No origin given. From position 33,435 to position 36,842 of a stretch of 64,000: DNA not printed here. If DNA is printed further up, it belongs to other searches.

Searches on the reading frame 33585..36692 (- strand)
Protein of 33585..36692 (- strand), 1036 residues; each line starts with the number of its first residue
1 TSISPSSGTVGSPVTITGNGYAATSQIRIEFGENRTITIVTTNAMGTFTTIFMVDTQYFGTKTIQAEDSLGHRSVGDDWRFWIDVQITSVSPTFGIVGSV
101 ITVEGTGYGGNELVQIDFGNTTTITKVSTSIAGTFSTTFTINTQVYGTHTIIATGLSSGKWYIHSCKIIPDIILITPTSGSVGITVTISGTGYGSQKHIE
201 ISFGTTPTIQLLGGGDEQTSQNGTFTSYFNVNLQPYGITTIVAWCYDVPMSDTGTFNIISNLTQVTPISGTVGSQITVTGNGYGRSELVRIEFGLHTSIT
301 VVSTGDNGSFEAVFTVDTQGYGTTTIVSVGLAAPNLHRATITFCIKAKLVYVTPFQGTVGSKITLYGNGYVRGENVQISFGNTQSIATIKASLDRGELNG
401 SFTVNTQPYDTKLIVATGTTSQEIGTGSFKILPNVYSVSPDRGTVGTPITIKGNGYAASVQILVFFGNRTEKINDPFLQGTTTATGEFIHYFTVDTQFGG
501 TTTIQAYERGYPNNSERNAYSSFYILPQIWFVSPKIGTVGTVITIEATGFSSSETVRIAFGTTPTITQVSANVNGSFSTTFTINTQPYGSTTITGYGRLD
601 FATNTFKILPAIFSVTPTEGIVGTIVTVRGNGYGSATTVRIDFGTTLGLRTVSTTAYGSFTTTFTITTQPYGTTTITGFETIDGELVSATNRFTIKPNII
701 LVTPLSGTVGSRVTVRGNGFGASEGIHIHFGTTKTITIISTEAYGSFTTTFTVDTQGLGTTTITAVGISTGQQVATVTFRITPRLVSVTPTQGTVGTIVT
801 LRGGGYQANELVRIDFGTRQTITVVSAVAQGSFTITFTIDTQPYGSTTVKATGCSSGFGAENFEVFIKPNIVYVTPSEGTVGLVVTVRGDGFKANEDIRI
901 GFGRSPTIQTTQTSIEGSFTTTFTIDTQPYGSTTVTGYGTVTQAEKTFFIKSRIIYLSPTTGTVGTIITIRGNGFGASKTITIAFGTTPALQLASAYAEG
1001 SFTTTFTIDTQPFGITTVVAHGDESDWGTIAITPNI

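Call 62: find_homologous_proteins(query=window:33585-36692:-, max_evalue=1e-50)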
Query window:33585-36692:- (1036 aa): 63 proteins with E <= 1e-50 among 8000 candidates.
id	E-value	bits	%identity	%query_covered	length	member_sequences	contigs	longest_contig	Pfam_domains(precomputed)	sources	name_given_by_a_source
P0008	0.0e+0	1244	40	98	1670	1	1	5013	PF21992.3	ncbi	ncbi:MAG: hypothetical protein AAB296_09120, partial [Candidatus Desantisbacteria bacterium]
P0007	0.0e+0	1219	39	98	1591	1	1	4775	-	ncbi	ncbi:MAG: hypothetical protein AAB296_00855, partial [Candidatus Desantisbacteria bacterium]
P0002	0.0e+0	1154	41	100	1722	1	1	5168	-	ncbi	ncbi:MAG: hypothetical protein AAB296_03760, partial [Candidatus Desantisbacteria bacterium]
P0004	0.0e+0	1123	40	99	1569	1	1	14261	PF13861.13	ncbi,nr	ncbi:hypothetical protein HY793_02250, partial [Candidatus Desantisbacteria bacterium]|nr:hypothetic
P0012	0.0e+0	1100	40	100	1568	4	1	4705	-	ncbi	ncbi:hypothetical protein COX18_08985, partial [Candidatus Desantisbacteria bacterium CG23_combo_of_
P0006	0.0e+0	1099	41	92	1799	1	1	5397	-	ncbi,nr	ncbi:hypothetical protein HY772_03460, partial [Candidatus Woesearchaeota archaeon]|nr:hypothetical 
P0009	0.0e+0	1082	43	92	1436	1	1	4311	-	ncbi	ncbi:hypothetical protein COZ71_08470, partial [Candidatus Desantisbacteria bacterium CG_4_8_14_3_um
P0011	0.0e+0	1073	41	89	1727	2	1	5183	-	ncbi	ncbi:hypothetical protein COX18_02265, partial [Candidatus Desantisbacteria bacterium CG23_combo_of_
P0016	0.0e+0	1028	39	98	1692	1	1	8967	PF01833.31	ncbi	ncbi:hypothetical protein COZ71_05475, partial [Candidatus Desantisbacteria bacterium CG_4_8_14_3_um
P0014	0.0e+0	1017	41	99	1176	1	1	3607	-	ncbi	ncbi:MAG: hypothetical protein AAB296_06605, partial [Candidatus Desantisbacteria bacterium]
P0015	0.0e+0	1016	40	99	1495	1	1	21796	-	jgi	-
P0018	1.9e-286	971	39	98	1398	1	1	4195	-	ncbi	ncbi:hypothetical protein COZ71_08540, partial [Candidatus Desantisbacteria bacterium CG_4_8_14_3_um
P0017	2.9e-276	937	38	99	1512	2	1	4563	PF01833.31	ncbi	ncbi:hypothetical protein COZ71_02145, partial [Candidatus Desantisbacteria bacterium CG_4_8_14_3_um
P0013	1.0e-257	876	41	96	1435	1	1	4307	-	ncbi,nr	ncbi:MAG: hypothetical protein QME49_07480, partial [bacterium]|nr:hypothetical protein [bacterium]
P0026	1.1e-255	869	42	98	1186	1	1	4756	-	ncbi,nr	ncbi:hypothetical protein HY792_02315, partial [Candidatus Desantisbacteria bacterium]|nr:hypothetic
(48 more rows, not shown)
